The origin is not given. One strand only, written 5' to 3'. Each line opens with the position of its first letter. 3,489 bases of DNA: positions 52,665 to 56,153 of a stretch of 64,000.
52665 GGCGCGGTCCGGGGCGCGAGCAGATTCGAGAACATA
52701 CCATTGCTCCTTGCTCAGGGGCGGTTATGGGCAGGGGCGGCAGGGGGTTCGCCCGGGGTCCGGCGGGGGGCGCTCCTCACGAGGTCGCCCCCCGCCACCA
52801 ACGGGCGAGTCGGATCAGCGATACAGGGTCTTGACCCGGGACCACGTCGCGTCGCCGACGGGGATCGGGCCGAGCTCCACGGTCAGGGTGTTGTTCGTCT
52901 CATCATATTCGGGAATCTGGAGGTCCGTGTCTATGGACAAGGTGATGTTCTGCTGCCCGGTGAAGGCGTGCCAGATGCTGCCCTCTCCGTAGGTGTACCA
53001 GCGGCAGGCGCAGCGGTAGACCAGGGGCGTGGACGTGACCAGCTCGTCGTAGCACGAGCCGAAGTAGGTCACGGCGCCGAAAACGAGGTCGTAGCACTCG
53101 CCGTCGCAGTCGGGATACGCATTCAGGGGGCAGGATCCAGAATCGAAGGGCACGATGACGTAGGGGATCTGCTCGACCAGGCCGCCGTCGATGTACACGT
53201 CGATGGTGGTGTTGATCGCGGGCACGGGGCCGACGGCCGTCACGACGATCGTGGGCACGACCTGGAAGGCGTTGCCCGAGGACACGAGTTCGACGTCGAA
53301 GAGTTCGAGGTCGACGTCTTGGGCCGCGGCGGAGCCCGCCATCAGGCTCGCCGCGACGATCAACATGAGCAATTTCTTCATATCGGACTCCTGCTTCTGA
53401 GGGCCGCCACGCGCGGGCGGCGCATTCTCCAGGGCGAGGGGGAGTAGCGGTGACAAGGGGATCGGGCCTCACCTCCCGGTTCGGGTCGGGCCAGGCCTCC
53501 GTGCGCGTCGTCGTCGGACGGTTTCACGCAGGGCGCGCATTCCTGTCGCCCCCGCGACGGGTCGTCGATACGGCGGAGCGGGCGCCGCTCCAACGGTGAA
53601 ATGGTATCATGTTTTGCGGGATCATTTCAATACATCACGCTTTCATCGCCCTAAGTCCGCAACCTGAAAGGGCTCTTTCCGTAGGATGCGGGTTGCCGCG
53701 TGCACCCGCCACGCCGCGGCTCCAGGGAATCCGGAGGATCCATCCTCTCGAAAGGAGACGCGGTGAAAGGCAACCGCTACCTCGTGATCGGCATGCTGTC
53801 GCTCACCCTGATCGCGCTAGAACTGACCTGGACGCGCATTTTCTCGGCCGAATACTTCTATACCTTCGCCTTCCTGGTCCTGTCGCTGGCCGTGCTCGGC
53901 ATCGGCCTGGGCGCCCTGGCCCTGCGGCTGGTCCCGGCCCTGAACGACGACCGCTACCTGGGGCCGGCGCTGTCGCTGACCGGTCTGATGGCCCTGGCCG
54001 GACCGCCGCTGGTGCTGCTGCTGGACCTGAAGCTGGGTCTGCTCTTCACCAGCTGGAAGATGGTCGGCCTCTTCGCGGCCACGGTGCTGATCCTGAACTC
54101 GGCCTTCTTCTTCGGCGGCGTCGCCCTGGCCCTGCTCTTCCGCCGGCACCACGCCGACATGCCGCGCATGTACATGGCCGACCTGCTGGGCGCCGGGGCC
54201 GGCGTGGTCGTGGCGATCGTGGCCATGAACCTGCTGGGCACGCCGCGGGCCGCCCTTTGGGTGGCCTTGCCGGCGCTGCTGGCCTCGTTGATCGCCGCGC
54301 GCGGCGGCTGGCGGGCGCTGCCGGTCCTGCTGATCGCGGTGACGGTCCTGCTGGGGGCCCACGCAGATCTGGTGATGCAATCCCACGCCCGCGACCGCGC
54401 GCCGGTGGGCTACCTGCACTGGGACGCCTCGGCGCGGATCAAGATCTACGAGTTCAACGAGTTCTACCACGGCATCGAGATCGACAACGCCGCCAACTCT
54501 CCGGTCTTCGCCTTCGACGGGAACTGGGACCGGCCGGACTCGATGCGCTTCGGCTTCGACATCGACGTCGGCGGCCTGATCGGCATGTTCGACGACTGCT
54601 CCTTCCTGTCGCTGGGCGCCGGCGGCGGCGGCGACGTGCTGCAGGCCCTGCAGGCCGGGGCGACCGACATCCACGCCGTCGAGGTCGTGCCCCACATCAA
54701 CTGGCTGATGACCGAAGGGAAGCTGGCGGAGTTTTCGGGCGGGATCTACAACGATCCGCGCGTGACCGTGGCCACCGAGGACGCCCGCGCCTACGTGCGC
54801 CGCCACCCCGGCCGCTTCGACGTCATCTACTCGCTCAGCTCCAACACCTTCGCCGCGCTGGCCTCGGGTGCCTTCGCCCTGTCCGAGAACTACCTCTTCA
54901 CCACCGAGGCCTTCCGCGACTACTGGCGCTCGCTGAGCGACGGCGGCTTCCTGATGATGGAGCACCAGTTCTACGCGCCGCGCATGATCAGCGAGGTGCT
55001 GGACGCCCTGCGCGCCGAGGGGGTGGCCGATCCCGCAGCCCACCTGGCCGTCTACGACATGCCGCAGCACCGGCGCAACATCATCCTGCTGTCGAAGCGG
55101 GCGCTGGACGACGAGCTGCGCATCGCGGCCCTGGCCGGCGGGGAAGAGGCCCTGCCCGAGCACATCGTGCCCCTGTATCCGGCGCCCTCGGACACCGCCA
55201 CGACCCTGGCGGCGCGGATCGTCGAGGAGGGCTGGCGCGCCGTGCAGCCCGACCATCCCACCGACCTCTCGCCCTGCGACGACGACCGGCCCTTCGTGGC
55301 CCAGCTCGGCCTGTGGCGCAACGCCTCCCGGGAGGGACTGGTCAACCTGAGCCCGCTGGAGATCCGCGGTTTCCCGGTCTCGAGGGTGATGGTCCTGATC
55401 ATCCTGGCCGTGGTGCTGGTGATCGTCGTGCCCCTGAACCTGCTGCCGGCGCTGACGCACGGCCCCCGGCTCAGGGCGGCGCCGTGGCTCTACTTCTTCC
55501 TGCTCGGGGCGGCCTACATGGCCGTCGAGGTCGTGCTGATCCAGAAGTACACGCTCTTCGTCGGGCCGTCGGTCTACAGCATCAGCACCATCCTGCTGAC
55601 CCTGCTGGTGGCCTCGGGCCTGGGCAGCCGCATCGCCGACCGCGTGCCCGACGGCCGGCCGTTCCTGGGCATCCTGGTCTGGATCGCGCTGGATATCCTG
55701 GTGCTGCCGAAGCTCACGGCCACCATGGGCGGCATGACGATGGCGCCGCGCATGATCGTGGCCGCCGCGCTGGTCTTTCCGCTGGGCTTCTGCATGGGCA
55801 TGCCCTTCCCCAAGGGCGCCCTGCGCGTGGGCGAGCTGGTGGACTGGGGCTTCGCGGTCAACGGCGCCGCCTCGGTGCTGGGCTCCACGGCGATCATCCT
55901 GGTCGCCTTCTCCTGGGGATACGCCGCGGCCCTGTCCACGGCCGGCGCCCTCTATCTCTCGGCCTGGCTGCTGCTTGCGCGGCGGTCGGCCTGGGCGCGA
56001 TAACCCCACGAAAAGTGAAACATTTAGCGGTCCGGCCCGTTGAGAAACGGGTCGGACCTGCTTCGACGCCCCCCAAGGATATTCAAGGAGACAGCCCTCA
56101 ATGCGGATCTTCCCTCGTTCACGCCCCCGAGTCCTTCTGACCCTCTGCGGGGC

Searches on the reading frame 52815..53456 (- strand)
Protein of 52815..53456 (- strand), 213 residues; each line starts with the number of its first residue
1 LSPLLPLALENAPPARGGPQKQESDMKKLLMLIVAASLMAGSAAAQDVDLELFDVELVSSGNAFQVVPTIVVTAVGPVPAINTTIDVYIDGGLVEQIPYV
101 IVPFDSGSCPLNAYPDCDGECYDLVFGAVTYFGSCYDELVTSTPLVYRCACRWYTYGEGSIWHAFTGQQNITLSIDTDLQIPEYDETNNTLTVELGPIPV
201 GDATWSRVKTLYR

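Call 10: search_protein_families(library=pfam, proteins=[window:52815-53456:-], max_evalue=0.001)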
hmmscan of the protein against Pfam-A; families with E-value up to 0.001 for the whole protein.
window:52815-53456:- (213 aa): 1 family
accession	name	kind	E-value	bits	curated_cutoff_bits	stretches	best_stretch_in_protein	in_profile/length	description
PF07705.17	CARDB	-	0.00089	19.9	22.7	0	165-192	73-100/101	CARDB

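Call 39: search_protein_families(library=ncbifam, proteins=[window:52815-53381:-], max_evalue=1)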
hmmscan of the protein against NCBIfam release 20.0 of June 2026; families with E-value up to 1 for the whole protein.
window:52815-53381:- (188 aa): 0 families

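Call 72: search_protein_representatives(protein=window:52815-53381:-)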
Query: 188 residues. Proteins with E-value up to 0.001 (for the whole library): 75; up to 1e-10: 28; up to 1e-30: 2. The best 75 are listed.
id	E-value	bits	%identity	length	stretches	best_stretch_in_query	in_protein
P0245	4.1e-60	219.0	94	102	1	88-188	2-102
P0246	5.7e-57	208.7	50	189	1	2-188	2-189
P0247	4.2e-19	85.2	28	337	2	8-173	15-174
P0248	1.2e-18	83.8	35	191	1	7-188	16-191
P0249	2.3e-17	79.6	42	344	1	22-188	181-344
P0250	4.2e-16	75.4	33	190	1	14-188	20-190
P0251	5.9e-16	75.0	35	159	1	29-188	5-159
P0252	6.5e-16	74.8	31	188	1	3-188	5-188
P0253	9.8e-16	74.2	32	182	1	6-188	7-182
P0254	1.3e-15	73.8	31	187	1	7-188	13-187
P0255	3.1e-15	72.6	31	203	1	6-188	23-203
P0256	4.4e-15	72.1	37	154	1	38-188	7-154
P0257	2.7e-14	69.5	32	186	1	11-188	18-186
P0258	4.1e-14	68.9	28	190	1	5-188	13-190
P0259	9.1e-14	67.8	34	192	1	4-188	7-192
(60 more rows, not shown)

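Call 89: predict_structure(alignment_id=A3)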
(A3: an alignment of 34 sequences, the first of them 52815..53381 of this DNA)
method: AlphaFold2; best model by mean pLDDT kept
length: 188 residues; sequences in the alignment: 34
mean_pLDDT: 87.9   pTM: 0.78
mean pLDDT of the five models: 87.9, 87.6, 87.4, 87.4, 86.6
residues with pLDDT >= 90: 133; 70-90: 28; 50-70: 26; < 50: 1
segments of 3 or more residues with pLDDT < 50: none
pLDDT, mean of each block of 10 residues (from residue 1): 77 65 94 92 96 96 97 95 96 96 94 84 96 85 95 94 95 61 55
secondary structure, 60 per line:
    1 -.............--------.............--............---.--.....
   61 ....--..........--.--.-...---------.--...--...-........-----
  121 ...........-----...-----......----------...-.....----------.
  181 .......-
elements in order: H2-14 E23-35 E38-49 E56-64 E67-76 E99-101 E104-106 E108-115 E121-131 E137-139 E145-150 E165-169 H180-187

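Call 91: fold_search(model_id=the predicted structure, library=pdb)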
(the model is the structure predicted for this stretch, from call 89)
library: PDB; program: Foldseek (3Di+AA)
matches with E <= 10: 877; with E <= 0.001: 0
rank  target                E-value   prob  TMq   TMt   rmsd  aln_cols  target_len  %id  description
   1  3idu_A                2.4e-02  0.99  0.34  0.51   9.2       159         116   14  Crystal Structure of the CARDB domain of the PF1109 protein in complex with di-metal ions from Pyrococcus furiosus, No (released 2009-08-04)
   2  3idu_B                3.2e-02  1.00  0.38  0.62   8.6       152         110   12  Crystal Structure of the CARDB domain of the PF1109 protein in complex with di-metal ions from Pyrococcus furiosus, No (released 2009-08-04)
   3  2kl6_MODEL_1_A        4.9e-02  1.00  0.37  0.60   5.4       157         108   14  Solution NMR structure of the CARDB domain of PF1109 from Pyrococcus furiosus. Northeast Structural Genomics C (released 2009-08-25)
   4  6egt_A                9.1e-02  0.09  0.14  0.08  32.5       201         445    9  Structure of RVFV envelope protein Gc in postfusion conformation in complex with MES (released 2017-11-01)
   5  7pdy_C                9.6e-02  0.41  0.21  0.21  11.8       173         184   14  A viral peptide from Marek's disease virus bound to chicken MHC-II molecule (released 2022-08-24)
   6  3m7o_A                1.1e-01  0.33  0.23  0.30  12.6       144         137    8  Crystal structure of mouse MD-1 in complex with phosphatidylcholine (released 2010-06-09)
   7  2l0d_MODEL_1_A        1.1e-01  1.00  0.41  0.64   3.8       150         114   14  Solution NMR Structure of putative cell surface protein MA_4588 (272-376 domain) from Methanosarcina acetivora (released 2010-08-25)
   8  6egt_C                1.5e-01  0.10  0.18  0.09  32.5       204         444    8  Structure of RVFV envelope protein Gc in postfusion conformation in complex with MES (released 2017-11-01)
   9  7zjq_A                1.6e-01  0.21  0.23  0.22  11.7       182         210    6  Human TEAD3 in complex with 1-Cyclopentyl-1H-pyrazolo[3,4-b]pyridine-5-carboxylic acid (released 2022-07-13)
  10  5emw_C                1.8e-01  0.20  0.23  0.22  11.8       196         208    7  Crystal structure of the palmitoylated human TEAD3 transcription factor (released 2015-12-23)
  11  8ekl_A                2.1e-01  0.12  0.17  0.10  19.5       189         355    7  Clostridioides difficile binary toxin translocase CDTb wild-type after calcium depletion from receptor binding domain  (released 2023-09-27)
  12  9mkb_AB               2.1e-01  0.06  0.13  0.11  22.2       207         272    8  Structure of the bacteriophage T4 portal-neck-tail complex (released 2025-12-24)
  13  7zjq_B                2.3e-01  0.18  0.23  0.22  11.7       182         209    6  Human TEAD3 in complex with 1-Cyclopentyl-1H-pyrazolo[3,4-b]pyridine-5-carboxylic acid (released 2022-07-13)
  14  8p0m_C                2.4e-01  0.21  0.23  0.21  11.2       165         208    5  Crystal structure of TEAD3 in complex with IAG933 (released 2024-04-10)
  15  5tb5_B                2.6e-01  0.47  0.26  0.30   7.0       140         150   12  Crystal structure of full-length farnesylated and methylated KRAS4b in complex with PDE-delta (crystal form I - with p (released 2016-11-02)
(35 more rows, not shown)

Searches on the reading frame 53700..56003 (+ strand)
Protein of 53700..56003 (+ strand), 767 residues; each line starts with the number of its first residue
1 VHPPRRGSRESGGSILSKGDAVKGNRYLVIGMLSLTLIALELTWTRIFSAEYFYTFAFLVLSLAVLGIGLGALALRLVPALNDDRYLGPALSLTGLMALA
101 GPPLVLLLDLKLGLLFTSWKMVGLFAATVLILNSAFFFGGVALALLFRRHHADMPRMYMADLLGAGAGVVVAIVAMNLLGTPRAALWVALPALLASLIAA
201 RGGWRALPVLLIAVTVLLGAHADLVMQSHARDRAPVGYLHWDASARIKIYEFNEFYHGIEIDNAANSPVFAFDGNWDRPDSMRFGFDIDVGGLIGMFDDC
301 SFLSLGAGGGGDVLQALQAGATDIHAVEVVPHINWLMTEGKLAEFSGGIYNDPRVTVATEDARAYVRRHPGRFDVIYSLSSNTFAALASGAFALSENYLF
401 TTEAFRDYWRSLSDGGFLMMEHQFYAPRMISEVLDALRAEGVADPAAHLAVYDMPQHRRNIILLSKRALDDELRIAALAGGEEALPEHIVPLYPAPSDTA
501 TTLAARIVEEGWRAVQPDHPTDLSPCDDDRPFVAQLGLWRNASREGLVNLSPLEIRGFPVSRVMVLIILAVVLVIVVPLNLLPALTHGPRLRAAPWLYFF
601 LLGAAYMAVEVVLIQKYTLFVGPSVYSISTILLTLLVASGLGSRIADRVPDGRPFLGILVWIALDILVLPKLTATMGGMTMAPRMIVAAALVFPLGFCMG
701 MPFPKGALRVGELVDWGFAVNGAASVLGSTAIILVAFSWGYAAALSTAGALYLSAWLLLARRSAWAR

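Call 10: search_protein_families(library=pfam, proteins=[window:53700-56003:+], max_evalue=0.001)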
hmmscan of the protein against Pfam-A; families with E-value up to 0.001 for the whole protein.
window:53700-56003:+ (767 aa): 0 families

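Call 39: search_protein_families(library=ncbifam, proteins=[window:53700-56003:+], max_evalue=1)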
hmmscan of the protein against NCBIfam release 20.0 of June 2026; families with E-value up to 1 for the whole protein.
window:53700-56003:+ (767 aa): 3 families
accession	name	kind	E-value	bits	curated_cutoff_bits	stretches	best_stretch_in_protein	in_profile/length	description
NF002956.0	PRK03612.1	equivalog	4.3e-06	25.4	472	2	303-376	304-379/522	polyamine aminopropyltransferase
NF002010.0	PRK00811.1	equivalog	4.9e-06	26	260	1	305-435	85-208/287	polyamine aminopropyltransferase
TIGR00417.1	speE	equivalog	0.017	14.4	249.55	1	342-432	116-198/271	spermidine synthase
